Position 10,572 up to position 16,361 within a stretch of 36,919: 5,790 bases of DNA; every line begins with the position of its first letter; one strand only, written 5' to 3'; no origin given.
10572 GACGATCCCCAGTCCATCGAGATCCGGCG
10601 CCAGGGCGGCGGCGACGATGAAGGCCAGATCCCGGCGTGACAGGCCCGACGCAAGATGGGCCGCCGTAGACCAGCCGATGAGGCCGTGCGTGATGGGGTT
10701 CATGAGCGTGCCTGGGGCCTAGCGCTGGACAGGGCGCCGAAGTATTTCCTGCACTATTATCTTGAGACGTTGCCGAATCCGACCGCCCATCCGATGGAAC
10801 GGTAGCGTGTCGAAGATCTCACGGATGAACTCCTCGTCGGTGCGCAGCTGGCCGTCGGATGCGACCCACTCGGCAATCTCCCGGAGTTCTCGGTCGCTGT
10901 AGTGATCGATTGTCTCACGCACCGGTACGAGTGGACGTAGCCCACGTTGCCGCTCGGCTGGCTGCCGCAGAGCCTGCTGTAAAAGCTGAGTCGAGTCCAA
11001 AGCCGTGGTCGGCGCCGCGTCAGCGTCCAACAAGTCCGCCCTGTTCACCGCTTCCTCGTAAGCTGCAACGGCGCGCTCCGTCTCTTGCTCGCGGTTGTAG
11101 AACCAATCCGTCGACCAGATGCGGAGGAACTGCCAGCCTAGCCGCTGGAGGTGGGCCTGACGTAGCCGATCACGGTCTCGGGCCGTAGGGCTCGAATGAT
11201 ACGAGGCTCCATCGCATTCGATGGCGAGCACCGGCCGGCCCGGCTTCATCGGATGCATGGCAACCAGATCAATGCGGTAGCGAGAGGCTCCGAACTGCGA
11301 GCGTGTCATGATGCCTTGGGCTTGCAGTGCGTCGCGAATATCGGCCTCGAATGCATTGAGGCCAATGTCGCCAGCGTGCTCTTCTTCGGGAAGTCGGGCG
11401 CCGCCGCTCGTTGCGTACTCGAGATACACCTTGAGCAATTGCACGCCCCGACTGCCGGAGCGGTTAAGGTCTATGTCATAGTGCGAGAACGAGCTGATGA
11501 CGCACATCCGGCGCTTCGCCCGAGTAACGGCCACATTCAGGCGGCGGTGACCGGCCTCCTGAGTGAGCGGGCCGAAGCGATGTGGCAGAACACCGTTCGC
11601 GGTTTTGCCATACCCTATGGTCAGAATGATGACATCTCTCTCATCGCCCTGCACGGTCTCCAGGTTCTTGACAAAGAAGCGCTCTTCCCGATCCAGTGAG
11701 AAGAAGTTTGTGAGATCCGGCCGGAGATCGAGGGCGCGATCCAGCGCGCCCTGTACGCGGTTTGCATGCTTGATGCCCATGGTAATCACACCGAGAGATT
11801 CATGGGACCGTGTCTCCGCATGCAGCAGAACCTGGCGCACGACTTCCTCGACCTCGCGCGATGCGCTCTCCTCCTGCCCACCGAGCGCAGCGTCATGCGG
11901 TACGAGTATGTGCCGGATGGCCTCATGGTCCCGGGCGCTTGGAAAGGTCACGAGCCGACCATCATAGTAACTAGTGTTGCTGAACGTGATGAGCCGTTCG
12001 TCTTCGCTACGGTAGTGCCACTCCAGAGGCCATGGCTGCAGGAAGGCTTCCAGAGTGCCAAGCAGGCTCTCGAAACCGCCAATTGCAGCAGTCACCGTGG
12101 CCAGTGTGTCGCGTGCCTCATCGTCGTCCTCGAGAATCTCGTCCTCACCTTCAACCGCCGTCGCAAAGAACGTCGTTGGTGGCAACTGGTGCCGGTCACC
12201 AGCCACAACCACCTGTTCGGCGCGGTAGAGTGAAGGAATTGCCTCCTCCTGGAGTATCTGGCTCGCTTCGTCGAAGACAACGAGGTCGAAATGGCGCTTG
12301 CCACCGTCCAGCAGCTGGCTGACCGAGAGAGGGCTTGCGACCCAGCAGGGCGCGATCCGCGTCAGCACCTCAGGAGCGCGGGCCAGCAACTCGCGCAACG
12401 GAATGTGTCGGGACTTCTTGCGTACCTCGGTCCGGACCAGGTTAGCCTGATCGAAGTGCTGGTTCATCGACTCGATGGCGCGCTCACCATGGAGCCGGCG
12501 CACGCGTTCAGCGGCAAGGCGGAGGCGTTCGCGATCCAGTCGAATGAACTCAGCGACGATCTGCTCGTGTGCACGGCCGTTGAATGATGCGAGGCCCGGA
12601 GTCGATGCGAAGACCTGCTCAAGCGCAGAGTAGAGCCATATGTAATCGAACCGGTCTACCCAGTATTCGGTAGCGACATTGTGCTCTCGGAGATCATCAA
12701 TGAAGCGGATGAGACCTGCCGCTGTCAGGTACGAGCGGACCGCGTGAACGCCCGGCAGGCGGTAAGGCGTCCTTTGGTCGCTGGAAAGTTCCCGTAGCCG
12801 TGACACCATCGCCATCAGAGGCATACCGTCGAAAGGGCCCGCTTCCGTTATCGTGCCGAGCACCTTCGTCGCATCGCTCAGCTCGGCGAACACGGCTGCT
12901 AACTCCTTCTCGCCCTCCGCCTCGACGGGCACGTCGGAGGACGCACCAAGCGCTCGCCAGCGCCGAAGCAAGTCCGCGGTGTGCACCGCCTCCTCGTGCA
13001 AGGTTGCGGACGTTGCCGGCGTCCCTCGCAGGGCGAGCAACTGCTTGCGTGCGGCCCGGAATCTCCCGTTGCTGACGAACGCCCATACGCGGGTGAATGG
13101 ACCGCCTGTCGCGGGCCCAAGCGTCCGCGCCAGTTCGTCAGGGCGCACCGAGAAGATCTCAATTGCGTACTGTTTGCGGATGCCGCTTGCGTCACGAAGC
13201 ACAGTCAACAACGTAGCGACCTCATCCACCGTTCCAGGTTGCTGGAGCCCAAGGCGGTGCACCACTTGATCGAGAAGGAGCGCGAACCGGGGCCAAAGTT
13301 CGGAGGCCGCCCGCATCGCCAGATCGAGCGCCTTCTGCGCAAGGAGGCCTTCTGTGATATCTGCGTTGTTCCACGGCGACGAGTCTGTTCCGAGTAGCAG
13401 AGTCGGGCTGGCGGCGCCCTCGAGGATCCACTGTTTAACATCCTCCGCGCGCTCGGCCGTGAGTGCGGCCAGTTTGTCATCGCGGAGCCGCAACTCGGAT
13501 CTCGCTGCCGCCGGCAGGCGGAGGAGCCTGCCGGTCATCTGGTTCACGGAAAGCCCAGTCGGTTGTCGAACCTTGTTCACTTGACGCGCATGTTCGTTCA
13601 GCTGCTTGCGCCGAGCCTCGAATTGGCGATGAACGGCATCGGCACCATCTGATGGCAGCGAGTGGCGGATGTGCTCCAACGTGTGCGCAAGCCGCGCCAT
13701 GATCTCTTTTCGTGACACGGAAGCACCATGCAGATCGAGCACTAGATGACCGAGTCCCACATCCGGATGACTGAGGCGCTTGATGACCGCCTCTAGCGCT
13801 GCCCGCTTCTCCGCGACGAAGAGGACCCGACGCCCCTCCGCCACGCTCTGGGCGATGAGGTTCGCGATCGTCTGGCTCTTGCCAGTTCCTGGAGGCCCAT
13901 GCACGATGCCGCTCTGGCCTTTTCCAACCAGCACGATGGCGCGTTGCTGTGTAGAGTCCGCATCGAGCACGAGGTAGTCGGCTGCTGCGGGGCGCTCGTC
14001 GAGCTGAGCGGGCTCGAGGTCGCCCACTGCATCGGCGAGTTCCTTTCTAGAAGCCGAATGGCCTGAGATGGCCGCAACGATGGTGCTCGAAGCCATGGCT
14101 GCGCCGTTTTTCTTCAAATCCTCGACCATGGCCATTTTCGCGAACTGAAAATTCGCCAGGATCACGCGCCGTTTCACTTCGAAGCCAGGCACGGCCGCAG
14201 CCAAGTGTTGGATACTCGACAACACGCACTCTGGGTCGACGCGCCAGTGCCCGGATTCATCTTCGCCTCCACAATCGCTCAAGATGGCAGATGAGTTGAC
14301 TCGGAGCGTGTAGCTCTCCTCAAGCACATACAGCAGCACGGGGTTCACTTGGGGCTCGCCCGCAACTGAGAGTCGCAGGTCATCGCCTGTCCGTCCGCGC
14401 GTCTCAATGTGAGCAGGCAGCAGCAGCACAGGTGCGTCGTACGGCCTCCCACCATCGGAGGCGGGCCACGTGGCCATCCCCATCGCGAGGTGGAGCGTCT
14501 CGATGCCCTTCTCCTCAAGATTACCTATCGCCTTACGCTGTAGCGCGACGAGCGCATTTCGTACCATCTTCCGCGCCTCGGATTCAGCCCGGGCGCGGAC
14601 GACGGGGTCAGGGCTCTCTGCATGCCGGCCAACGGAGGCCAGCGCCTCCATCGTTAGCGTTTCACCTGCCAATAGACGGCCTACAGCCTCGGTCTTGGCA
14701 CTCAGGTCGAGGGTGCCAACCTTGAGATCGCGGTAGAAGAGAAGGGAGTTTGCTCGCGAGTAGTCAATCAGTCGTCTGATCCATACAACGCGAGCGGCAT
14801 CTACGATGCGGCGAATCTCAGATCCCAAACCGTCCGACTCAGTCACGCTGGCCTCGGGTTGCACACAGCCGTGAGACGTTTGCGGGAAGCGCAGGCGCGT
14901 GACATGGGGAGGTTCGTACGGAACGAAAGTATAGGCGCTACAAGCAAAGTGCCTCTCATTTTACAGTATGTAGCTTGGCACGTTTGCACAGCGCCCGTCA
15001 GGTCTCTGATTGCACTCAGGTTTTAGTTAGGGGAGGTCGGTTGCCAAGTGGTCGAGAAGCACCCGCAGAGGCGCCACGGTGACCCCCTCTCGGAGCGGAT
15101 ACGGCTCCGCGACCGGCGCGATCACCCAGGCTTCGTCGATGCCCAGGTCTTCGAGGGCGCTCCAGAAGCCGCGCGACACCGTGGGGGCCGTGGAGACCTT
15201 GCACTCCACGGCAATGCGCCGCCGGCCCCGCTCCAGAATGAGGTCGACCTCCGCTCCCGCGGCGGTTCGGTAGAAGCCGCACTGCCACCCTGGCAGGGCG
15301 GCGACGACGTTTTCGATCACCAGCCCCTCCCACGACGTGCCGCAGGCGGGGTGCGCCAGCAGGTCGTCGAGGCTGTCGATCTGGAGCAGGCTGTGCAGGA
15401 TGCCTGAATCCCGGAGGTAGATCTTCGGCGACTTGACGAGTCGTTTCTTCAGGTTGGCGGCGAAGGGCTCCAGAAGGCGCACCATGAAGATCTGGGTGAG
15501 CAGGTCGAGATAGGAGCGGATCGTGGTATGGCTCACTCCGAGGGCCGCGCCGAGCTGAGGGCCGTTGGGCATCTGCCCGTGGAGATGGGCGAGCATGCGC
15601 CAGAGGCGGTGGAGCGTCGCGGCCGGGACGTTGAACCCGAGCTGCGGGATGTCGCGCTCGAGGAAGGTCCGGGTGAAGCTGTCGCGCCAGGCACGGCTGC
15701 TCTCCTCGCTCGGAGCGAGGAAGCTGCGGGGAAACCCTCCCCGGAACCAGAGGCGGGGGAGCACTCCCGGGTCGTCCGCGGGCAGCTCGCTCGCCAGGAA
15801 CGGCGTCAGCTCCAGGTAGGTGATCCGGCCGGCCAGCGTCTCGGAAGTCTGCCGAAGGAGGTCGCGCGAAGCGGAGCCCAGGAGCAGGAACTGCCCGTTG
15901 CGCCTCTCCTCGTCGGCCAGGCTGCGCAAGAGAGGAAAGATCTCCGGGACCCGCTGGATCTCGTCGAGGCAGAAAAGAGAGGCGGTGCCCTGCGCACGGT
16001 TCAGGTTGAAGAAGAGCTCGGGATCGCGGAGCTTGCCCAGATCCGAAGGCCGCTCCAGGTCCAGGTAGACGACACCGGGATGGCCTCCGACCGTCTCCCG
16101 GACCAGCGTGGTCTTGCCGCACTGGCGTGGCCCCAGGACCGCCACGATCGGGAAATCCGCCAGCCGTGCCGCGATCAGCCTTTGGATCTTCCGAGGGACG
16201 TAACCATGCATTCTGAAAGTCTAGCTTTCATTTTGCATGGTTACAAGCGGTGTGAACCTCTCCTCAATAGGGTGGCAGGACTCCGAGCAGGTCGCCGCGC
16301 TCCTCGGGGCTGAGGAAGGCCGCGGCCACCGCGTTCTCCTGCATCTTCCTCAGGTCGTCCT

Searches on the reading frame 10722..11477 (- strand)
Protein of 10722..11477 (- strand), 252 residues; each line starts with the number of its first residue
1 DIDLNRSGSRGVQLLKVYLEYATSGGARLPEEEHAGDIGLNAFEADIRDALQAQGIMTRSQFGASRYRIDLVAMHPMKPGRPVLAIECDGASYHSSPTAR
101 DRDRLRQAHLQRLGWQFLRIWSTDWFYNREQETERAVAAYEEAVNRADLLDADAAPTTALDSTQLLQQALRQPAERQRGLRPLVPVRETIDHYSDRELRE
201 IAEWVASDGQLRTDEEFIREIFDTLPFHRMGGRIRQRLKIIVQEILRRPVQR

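Call 75: predict_structure(alignment_id=A7)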
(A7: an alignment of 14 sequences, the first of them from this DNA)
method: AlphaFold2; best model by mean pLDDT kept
length: 252 residues; sequences in the alignment: 14
mean_pLDDT: 75.0   pTM: 0.56
mean pLDDT of the five models: 75.0, 74.9, 74.1, 73.0, 71.2
residues with pLDDT >= 90: 39; 70-90: 133; 50-70: 50; < 50: 30
segments of 3 or more residues with pLDDT < 50: 34-36, 155-174, 249-252
pLDDT, mean of each block of 10 residues (from residue 1): 66 71 70 54 89 89 63 86 83 56 74 82 86 92 86 51 42 60 84 88 82 81 87 88 71 32
secondary structure, 60 per line:
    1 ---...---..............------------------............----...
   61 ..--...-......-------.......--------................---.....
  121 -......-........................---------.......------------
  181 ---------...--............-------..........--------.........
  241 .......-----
elements in order: H10-23 H42-53 E58-62 E69-74 E82-88 H97-112 E116-120 H122-127 H129-152 H162-168 H195-206 H214-223 H232-247

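Call 78: fold_search(model_id=the predicted structure, library=pdb)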
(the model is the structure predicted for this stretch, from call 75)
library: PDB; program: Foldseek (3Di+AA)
matches with E <= 10: 82; with E <= 0.001: 0
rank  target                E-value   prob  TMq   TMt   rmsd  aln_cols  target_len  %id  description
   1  9g6k_LJ               3.5e-03  0.97  0.26  0.16  19.7       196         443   18  LSU structure derived from the LSU sample of the mitoribosome from T. gondii. (released 2024-12-11)
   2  9i05_Xi               5.5e-03  1.00  0.31  0.19   7.2       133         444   20  Cryo-EM structure of the large subunit of the mitochondrial ribosome from Toxoplasma gondii (released 2025-06-11)
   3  3hrl                  2.7e-02  1.00  0.31  0.74   3.1       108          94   20  Crystal structure of a putative endonuclease-like protein (ngo0050) from neisseria gonorrhoeae (released 2009-06-30)
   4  3r3p_B                5.6e-02  1.00  0.31  0.70   4.5       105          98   14  Homing Endonuclease I-Bth0305I Catalytic Domain (released 2011-10-05)
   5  3r3p_A                1.8e-01  0.98  0.30  0.68   4.4       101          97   15  Homing Endonuclease I-Bth0305I Catalytic Domain (released 2011-10-05)
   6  9g6k_L9               2.4e-01  0.54  0.27  0.16  10.0       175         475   16  LSU structure derived from the LSU sample of the mitoribosome from T. gondii. (released 2024-12-11)
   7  6z1p_AS               4.8e-01  0.54  0.34  0.13  20.3       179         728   17  Structure of the mitochondrial ribosome from Tetrahymena thermophila (released 2020-06-24)
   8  9g6k_Lc               7.5e-01  0.54  0.30  0.17   7.5       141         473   13  LSU structure derived from the LSU sample of the mitoribosome from T. gondii. (released 2024-12-11)
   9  9i05_Xv               7.5e-01  0.21  0.24  0.16  11.8       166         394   13  Cryo-EM structure of the large subunit of the mitochondrial ribosome from Toxoplasma gondii (released 2025-06-11)
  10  9g6k_Li               1.4e+00  0.41  0.32  0.19   6.5       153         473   14  LSU structure derived from the LSU sample of the mitoribosome from T. gondii. (released 2024-12-11)
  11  1t0f_B                1.4e+00  0.08  0.20  0.19  20.9       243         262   12  Crystal Structure of the TnsA/TnsC(504-555) complex (released 2004-11-09)
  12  1t0f_A                1.6e+00  0.16  0.18  0.17  13.6        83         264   13  Crystal Structure of the TnsA/TnsC(504-555) complex (released 2004-11-09)
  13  7xcl_C                1.6e+00  0.04  0.16  0.09  18.4       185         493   11  Crystal structure of trimethylamine methyltransferase MttB from Methanosarcina barkeri at 2.5 A resolution (released 2023-01-18)
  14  7xcm_C                1.7e+00  0.05  0.16  0.09  18.5       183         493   10  Crystal structure of sulfite MttB structure at 3.2 A resolution (released 2023-01-18)
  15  4wed                  2.2e+00  0.09  0.13  0.08   9.9        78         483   14  Crystal structure of ABC transporter substrate-binding protein from Sinorhizobium meliloti (released 2014-09-24)
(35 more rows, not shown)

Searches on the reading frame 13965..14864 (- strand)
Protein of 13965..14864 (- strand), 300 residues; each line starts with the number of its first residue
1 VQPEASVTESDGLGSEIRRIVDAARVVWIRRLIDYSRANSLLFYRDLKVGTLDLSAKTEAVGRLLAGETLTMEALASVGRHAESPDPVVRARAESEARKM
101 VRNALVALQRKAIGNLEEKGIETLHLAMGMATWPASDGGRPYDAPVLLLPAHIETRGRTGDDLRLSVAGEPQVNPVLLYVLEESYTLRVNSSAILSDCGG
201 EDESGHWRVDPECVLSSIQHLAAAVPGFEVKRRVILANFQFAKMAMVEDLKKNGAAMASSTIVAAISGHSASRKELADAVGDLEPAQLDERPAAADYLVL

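Call 73: predict_structure(alignment_id=A6)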
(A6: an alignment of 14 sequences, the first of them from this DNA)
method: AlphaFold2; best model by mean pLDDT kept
length: 300 residues; sequences in the alignment: 14
mean_pLDDT: 71.1   pTM: 0.65
mean pLDDT of the five models: 71.1, 70.7, 55.7, 54.3, 53.2
residues with pLDDT >= 90: 86; 70-90: 93; 50-70: 40; < 50: 81
segments of 3 or more residues with pLDDT < 50: 1-10, 31-47, 242-277, 280-282, 291-300
pLDDT, mean of each block of 10 residues (from residue 1): 44 54 52 44 49 90 93 78 73 86 90 78 87 79 88 84 89 82 86 93 87 96 93 84 41 42 35 48 50 37
secondary structure, 60 per line:
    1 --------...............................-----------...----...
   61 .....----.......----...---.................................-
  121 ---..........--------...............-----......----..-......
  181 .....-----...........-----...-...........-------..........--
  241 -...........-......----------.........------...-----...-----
elements in order: H9-39 E51-53 H58-65 H72-76 H87-119 E124-133 E142-156 E162-167 H175-185 H191-198 E199-201 E207-209 H211-221 E229-238 H242-252 H254-259 H270-278

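Call 77: fold_search(model_id=the predicted structure, library=pdb)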
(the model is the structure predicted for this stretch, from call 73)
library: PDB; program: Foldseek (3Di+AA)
matches with E <= 10: 439; with E <= 0.001: 0
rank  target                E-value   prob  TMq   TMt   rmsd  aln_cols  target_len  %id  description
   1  8a1b                  7.5e-02  0.06  0.10  0.11  21.3       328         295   12  TraI trans-esterase domain from pKM101 (apo) (released 2022-07-13)
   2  7cbm_a                1.6e-01  0.08  0.11  0.12  15.7       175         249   11  Cryo-EM structure of the flagellar distal rod with partial hook from Salmonella (released 2021-04-28)
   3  3sy3_A                1.9e-01  0.06  0.10  0.14  17.9       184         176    8  GBAA_1210 protein, a putative adenylate cyclase, from Bacillus anthracis (released 2011-07-27)
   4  8a1c_A                1.9e-01  0.04  0.11  0.11  21.8       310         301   12  TraI trans-esterase domain from pKM101 (DNA bound) (released 2022-07-13)
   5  7sqt_A                2.1e-01  0.11  0.17  0.11  21.7       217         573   14  Goslar chimallin cubic (O, 24mer) assembly (released 2022-07-27)
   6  8wk3_o                2.2e-01  0.05  0.10  0.11  19.8       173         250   13  Cryo-EM structure of the proximal rod-export apparatus and FlgF within the motor-hook complex in the CW state (released 2024-09-04)
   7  8u3k_E                2.4e-01  0.08  0.13  0.08  18.6       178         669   11  DdmDE handover complex (released 2024-07-10)
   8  7zju_A                3.0e-01  0.02  0.08  0.09  21.6       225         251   14  Structure of human USPL1 in covalent complex with SUMO3-2Br probe (released 2023-09-27)
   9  6d8z_B                3.6e-01  0.06  0.12  0.12  15.2       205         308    6  Crystal Structure of the C-terminal Guanine Nucleotide Exchange Factor Module of Human Trio (released 2019-02-20)
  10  8emh_B                4.5e-01  0.10  0.13  0.07  17.0       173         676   10  CryoEM characterization of a unique AAA+ BrxL phage restriction factor (released 2023-02-01)
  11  8emh_H                4.5e-01  0.04  0.12  0.07  23.2       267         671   13  CryoEM characterization of a unique AAA+ BrxL phage restriction factor (released 2023-02-01)
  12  2ptf_B                5.3e-01  0.03  0.10  0.12  17.5       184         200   10  Crystal structure of protein MTH_863 from Methanobacterium thermoautotrophicum bound to FMN (released 2007-05-15)
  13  3l57_B                5.6e-01  0.06  0.11  0.14  18.3       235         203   12  Crystal Structure of the Plasmid pCU1 TraI Relaxase Domain (released 2010-05-19)
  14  1x0a                  5.6e-01  0.03  0.11  0.10  22.7       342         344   13  Crystal Structure of type II malate/lactate dehydrogenase from thermus thermophilus HB8 (released 2006-03-07)
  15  3gu0                  6.0e-01  0.02  0.08  0.07  26.6       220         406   11  Promiscuous Substrate Recognition in Folding and Assembly Activities of the Trigger Factor Chaperone (released 2009-12-22)
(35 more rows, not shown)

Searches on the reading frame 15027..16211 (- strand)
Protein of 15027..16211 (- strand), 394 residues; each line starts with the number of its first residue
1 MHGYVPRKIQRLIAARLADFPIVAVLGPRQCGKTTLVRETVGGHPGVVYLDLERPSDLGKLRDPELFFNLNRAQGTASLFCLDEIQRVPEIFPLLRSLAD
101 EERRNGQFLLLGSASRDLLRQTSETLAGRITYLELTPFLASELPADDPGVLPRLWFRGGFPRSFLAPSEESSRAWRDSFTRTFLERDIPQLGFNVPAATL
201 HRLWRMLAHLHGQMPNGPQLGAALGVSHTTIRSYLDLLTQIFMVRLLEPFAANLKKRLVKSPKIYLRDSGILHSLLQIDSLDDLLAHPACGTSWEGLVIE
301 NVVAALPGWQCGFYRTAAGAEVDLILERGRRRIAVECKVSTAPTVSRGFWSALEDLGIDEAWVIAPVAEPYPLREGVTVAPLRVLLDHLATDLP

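Call 3: search_protein_families(library=pfam, proteins=[window:15027-16211:-], max_evalue=0.01)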
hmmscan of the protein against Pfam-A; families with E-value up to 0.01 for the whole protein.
window:15027-16211:- (394 aa): 4 families
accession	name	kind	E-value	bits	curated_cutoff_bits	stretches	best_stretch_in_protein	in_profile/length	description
PF13635.12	DUF4143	-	1.4e-42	145.6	28.1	1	185-339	1-159/160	Domain of unknown function (DUF4143)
PF13173.12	AAA_14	-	1.4e-27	96.7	27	1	21-142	3-127/129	AAA domain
PF13401.12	AAA_22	-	2.2e-05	25.2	27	0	22-90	7-99/130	AAA domain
PF01637.24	ATPase_2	-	0.005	17.1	33.2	0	19-44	19-44/225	ATPase domain predominantly from Archaea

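Call 4: search_protein_families(library=padloc, proteins=[window:15027-16211:-], max_evalue=0.01)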
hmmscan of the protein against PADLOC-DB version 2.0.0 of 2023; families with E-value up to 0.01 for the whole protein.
window:15027-16211:- (394 aa): 8 families
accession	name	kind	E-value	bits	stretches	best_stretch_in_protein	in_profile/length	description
PDLC04790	PDC-S01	-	6.1e-90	299.9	2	153-387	176-419/422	-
PDLC04789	PDC-S01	-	3.2e-48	162.6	1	5-342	2-343/375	-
PDLC04791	PDC-S01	-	1.6e-23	81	1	13-343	10-355/395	-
PDLC04787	PDC-S01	-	2e-23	80.9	1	4-280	10-308/412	-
PDLC04788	PDC-S01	-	2.2e-16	57.9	2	25-139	24-146/448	-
PDLC04786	PDC-S01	-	1.6e-13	48.2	2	259-342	303-389/439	-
PDLC04792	PDC-S01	-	3.2e-08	30.6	2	21-113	20-121/452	-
PDLC04984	PDC-S27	-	0.0068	13.3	0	22-42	25-45/474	-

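Call 5: search_protein_families(library=ncbifam, proteins=[window:15027-16211:-], max_evalue=0.01)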
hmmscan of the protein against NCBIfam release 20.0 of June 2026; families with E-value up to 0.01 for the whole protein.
window:15027-16211:- (394 aa): 1 family
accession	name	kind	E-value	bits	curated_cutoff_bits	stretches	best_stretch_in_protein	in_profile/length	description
TIGR04381.1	HTH_TypR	domain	0.0048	16.9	30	0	205-231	12-38/49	TyrR/PhhR family helix-turn-helix DNA-binding protein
